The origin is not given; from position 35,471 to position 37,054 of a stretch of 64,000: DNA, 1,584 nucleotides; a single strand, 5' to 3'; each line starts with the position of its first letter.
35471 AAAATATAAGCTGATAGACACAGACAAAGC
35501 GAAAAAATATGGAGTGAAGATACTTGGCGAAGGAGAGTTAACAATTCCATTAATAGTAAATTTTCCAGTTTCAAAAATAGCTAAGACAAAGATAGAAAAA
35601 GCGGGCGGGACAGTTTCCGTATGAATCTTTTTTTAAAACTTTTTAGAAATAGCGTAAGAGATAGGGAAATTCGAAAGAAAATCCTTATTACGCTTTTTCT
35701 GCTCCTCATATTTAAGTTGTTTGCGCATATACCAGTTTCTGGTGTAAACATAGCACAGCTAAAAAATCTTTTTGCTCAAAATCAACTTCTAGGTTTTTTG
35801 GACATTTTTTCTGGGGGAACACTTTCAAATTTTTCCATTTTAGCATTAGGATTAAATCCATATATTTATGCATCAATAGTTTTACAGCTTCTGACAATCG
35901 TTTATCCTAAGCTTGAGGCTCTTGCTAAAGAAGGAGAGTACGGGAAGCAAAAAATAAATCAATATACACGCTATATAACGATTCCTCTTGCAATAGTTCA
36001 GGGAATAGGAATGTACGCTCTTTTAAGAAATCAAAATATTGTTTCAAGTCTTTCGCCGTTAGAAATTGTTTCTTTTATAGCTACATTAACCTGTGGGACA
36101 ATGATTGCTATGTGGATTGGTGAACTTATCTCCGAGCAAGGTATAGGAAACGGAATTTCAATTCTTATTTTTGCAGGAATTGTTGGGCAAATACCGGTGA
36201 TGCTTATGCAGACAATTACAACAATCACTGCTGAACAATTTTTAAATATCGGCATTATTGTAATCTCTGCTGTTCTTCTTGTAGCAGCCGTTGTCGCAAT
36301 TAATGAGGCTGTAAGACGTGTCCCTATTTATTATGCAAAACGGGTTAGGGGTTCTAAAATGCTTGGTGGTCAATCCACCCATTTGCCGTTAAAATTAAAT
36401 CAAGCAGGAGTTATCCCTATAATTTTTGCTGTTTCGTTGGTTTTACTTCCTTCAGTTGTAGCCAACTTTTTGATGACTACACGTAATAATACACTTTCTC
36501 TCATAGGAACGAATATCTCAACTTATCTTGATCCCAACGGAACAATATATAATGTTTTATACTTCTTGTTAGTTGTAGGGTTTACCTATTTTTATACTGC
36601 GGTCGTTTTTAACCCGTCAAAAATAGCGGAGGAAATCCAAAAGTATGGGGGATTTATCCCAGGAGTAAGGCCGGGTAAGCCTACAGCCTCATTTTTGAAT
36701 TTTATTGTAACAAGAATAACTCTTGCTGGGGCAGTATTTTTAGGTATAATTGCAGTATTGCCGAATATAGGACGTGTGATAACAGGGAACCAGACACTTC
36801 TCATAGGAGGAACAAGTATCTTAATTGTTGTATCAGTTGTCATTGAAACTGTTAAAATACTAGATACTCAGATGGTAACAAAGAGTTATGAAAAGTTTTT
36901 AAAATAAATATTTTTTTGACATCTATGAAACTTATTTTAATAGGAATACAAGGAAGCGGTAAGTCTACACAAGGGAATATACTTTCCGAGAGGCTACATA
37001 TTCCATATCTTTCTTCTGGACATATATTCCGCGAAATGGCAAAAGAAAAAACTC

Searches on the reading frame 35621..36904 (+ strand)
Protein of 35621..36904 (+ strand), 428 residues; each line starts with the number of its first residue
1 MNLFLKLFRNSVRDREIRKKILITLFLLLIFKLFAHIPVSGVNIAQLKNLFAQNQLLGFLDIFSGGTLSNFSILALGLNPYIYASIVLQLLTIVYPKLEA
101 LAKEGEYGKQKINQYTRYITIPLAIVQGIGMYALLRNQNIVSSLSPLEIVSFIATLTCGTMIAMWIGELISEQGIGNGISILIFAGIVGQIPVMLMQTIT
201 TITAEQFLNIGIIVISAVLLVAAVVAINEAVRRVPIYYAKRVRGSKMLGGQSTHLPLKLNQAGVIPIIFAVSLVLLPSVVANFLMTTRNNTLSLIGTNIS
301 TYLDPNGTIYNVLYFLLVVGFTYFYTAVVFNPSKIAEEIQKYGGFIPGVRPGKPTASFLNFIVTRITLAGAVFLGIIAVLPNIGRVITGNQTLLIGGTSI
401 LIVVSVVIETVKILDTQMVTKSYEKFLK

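Call 76: search_protein_families(library=pfam, proteins=[window:35621-36904:+], max_evalue=0.001)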
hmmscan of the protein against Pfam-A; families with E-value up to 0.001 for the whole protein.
window:35621-36904:+ (428 aa): 1 family
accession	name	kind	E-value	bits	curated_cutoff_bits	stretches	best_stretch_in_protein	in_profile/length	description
PF00344.25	SecY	-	8.1e-104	347.7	32.2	1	72-411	1-306/306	SecY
